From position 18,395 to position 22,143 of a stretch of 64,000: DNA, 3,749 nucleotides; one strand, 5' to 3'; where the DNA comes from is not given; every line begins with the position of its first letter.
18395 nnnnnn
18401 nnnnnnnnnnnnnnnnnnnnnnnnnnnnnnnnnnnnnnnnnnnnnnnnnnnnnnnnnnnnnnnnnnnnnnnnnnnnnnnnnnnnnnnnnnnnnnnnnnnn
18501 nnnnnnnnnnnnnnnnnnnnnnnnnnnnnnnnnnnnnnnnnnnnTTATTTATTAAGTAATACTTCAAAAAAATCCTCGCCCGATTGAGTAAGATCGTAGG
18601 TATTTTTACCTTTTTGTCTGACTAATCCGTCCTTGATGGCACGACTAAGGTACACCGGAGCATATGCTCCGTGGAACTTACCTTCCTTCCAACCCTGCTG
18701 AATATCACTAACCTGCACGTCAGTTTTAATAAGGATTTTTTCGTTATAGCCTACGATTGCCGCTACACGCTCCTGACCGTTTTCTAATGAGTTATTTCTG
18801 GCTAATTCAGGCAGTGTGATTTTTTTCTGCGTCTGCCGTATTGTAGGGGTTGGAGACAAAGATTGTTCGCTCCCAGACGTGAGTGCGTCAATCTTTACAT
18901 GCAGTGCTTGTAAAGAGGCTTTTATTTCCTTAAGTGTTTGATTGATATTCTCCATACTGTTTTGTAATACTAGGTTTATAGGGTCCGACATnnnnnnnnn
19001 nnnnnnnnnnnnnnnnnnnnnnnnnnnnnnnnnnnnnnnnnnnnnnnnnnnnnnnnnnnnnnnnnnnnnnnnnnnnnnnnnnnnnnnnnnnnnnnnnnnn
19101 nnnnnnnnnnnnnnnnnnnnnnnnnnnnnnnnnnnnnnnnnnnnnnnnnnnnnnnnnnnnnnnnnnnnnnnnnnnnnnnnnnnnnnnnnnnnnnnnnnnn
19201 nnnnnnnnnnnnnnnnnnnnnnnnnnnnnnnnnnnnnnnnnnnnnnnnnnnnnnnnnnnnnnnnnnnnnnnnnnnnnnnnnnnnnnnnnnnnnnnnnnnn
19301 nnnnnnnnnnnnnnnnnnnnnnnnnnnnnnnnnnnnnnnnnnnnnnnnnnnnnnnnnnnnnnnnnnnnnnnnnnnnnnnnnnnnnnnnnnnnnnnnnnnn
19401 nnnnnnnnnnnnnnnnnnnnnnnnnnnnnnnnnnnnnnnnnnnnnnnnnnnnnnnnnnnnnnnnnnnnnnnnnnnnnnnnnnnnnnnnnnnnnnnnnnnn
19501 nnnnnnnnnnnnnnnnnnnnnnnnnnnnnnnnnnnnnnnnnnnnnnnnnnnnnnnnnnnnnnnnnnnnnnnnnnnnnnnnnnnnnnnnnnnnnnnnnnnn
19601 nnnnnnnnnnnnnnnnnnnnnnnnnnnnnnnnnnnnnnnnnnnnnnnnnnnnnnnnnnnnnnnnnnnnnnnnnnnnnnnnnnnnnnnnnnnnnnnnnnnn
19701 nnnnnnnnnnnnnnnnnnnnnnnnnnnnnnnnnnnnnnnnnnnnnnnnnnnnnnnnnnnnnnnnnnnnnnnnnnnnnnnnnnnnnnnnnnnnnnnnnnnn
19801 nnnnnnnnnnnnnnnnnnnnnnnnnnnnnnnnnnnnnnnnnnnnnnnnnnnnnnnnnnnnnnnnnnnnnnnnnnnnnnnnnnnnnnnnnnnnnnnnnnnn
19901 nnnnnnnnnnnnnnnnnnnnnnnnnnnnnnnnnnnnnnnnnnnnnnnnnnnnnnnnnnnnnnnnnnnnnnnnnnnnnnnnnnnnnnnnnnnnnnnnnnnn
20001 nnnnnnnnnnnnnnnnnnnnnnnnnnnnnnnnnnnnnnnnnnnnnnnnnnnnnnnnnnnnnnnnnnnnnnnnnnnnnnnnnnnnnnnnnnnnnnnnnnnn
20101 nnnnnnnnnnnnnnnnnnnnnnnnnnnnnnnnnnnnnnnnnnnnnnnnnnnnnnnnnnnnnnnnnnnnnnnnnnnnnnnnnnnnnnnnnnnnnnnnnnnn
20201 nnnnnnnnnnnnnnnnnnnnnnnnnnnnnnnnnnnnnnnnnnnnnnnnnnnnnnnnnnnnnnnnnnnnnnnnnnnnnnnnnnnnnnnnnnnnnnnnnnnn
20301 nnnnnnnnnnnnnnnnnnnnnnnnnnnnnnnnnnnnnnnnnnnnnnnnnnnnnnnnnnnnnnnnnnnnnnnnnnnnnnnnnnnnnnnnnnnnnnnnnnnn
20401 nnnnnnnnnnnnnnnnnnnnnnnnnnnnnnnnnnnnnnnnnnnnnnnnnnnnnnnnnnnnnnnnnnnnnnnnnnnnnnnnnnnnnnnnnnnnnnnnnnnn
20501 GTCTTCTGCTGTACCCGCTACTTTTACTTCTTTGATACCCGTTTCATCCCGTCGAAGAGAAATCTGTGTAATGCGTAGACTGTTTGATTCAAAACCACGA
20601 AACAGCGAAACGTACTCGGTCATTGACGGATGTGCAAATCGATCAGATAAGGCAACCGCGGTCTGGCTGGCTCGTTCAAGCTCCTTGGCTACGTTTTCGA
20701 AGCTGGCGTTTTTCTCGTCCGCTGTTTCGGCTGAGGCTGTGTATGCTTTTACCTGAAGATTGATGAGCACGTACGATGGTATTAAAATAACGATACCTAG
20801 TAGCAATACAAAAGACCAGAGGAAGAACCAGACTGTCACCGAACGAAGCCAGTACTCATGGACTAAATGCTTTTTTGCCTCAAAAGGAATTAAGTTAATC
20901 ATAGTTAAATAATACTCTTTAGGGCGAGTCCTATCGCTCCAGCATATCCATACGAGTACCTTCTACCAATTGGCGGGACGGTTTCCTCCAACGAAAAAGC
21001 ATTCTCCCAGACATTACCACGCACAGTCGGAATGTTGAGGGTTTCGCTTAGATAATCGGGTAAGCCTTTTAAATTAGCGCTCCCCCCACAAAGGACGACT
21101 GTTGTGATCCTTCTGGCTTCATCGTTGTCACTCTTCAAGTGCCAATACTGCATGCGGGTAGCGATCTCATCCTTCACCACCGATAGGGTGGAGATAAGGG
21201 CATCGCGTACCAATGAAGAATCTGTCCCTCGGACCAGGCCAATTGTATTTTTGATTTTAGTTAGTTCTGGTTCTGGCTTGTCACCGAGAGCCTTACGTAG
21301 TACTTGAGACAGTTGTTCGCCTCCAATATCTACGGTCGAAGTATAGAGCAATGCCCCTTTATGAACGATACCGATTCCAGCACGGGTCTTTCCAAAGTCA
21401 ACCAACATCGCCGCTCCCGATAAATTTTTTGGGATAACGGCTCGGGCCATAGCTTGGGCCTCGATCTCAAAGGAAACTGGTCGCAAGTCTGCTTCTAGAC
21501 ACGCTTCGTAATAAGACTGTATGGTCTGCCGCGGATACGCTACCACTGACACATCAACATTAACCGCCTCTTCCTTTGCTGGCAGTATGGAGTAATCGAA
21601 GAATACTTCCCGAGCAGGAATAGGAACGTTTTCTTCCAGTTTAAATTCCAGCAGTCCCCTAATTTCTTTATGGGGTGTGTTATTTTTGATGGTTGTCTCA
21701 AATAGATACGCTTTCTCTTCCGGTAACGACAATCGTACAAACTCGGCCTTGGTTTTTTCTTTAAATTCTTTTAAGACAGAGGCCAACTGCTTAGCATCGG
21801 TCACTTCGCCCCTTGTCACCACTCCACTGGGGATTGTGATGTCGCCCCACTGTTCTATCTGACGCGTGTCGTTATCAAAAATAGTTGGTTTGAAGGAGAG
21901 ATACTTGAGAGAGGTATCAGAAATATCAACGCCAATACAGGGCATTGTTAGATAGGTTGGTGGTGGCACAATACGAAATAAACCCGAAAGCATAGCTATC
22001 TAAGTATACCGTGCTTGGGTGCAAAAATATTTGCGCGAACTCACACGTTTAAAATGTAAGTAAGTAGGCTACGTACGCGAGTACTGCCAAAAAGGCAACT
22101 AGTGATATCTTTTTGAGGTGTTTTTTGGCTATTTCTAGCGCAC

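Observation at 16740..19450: Uncharacterised, translationally coupled four-gene cassette beside a tRNA cluster (candidate novel defense or phage-related module)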

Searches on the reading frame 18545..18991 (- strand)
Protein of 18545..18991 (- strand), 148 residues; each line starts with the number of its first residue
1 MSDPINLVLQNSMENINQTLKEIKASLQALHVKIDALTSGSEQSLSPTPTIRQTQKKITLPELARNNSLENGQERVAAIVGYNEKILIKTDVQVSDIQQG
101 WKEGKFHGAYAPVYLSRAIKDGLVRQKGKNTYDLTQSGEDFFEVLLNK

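Call 4: search_protein_families(library=pfam, proteins=[window:18545-18991:-], max_evalue=1)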
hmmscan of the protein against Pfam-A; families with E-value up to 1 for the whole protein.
window:18545-18991:- (148 aa): 6 families
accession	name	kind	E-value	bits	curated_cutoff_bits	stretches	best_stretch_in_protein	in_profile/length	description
PF05549.16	Allexi_40kDa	-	0.015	15.3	26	1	11-60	111-159/271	Allexivirus 40kDa protein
PF16275.10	SF1-HH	-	0.032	15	29.3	1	16-76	38-96/114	Splicing factor 1 helix-hairpin domain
PF14947.12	HTH_45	-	0.042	14.3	25.5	1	114-143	39-67/77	Winged helix-turn-helix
PF18199.6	Dynein_C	-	0.066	12.9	25.7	1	2-37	62-97/309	Dynein heavy chain C-terminal domain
PF14338.12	Mrr_N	-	0.097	13.3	29.5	0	116-141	59-84/87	Mrr N-terminal domain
PF06013.18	WXG100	-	0.15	12.8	27.3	0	11-37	11-37/86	Proteins of 100 residues with WXG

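Call 5: search_protein_families(library=padloc, proteins=[window:18545-18991:-], max_evalue=1)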
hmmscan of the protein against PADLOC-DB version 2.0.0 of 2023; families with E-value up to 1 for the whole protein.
window:18545-18991:- (148 aa): 0 families

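Call 6: search_protein_families(library=phrogs, proteins=[window:18545-18991:-], max_evalue=1)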
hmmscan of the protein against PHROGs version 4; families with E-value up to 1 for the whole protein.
window:18545-18991:- (148 aa): 5 families
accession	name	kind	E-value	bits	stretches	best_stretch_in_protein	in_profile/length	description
phrog_6450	-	unknown function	0.044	14.8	1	14-32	6-24/48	-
phrog_14884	-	unknown function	0.082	14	1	81-105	39-62/85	-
phrog_17208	-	unknown function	0.17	12.7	0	97-141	34-79/207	-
phrog_16495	-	lysis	0.34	12.4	1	63-102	37-76/82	Rz-like spanin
phrog_1625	-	moron, auxiliary metabolic gene and host takeover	0.37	11.9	1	11-42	77-108/110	involved in bacteriocin production or immunity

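Call 33: search_protein_families(library=ncbifam, proteins=[window:18545-18991:-], max_evalue=1)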
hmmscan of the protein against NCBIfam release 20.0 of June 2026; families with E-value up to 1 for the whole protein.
window:18545-18991:- (148 aa): 3 families
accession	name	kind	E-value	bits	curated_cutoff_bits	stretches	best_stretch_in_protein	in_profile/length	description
NF053610.1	Sso10a_fam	subfamily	0.028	14.5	60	1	113-141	36-63/64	Sso10a family chromatin protein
TIGR03007.1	pepcterm_ChnLen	equivalog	0.077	11.2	278.85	1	12-66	311-363/498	XrtA system polysaccharide chain length determinant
TIGR03270.1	methan_mark_4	hypoth_equivalog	0.11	11.8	190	1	31-96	16-80/204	methanogenesis marker protein Mmp4/MtxX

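Call 64: find_homologous_proteins(query=window:18545-18991:-, max_evalue=0.001)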
Query window:18545-18991:- (148 aa): 19 proteins with E <= 0.001 among 52 candidates.
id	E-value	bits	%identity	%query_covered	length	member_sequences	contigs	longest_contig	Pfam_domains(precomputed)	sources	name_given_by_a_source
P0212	4.0e-81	288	100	92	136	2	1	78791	-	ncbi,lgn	ncbi:MAG: hypothetical protein AAB618_00330 [Patescibacteria group bacterium]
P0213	1.6e-41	159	58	99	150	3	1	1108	-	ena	-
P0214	3.2e-41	158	59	91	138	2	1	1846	-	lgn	-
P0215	5.8e-41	158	59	91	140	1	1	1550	-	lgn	-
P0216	1.0e-40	157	58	88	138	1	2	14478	-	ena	-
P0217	2.9e-40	155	57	91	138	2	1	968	-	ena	-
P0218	3.0e-40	155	61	92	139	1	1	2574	-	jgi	jgi:hypothetical protein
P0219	4.7e-39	151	60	83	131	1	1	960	-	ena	-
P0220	8.3e-38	147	57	91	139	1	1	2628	-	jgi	jgi:hypothetical protein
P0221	3.7e-26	110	44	83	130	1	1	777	-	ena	-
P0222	9.0e-26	108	45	89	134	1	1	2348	-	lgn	-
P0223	1.6e-25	108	53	66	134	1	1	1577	-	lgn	-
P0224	2.5e-25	107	50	78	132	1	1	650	-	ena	-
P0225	3.5e-23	100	48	83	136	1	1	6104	-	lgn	-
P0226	1.0e-22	99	47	76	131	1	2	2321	-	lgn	-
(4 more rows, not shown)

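Call 80: search_solved_structures(query=A6, max_evalue=10)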
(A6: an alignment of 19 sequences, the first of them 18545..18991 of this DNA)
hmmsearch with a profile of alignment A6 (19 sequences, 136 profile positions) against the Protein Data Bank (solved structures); distinct sequences matched with E-value up to 10: 0.

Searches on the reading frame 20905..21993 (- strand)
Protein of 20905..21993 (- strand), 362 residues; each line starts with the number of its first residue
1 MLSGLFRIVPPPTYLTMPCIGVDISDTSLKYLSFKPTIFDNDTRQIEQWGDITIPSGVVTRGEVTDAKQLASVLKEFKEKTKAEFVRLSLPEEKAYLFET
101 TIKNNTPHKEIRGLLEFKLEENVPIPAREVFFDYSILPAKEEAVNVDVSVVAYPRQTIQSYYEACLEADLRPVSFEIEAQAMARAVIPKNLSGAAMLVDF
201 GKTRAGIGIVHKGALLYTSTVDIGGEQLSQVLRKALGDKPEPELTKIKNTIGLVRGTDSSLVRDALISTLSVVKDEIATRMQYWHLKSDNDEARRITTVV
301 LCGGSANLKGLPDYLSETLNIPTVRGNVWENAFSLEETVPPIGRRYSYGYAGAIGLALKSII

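Call 55: find_related_loci(query=window:20905-21993:-, collection=metagenome_contigs, flank=10000)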
Query window:20905-21993:- (362 aa) in metagenome_contigs; peptide patterns used: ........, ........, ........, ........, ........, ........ (x = any residue, [..] = any of these).
231 stretches matched a pattern; 37 encode a relative of the query (tblastn E <= 1e-3); 37 distinct loci.
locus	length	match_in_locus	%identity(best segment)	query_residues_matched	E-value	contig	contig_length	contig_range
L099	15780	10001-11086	88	1-362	0e+0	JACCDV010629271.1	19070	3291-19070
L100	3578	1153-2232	89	1-360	0e+0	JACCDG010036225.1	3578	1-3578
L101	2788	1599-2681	71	1-361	0e+0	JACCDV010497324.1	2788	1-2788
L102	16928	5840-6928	67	1-362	5e-162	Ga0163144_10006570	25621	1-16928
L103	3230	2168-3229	66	1-353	2e-165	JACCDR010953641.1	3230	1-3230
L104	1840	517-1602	62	1-362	2e-167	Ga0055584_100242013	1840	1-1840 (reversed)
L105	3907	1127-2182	65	11-362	1e-159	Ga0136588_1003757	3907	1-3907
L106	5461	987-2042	65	11-362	3e-156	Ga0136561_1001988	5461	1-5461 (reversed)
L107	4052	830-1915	60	1-362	3e-158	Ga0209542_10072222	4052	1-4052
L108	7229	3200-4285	60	1-362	4e-152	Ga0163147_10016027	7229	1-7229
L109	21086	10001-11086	59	1-362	1e-151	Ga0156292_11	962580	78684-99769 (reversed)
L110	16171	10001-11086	59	3-362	6e-151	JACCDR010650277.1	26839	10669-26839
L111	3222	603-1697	60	1-362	2e-156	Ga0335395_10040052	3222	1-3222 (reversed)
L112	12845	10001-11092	60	1-362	1e-149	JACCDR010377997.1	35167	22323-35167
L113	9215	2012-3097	60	3-362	5e-150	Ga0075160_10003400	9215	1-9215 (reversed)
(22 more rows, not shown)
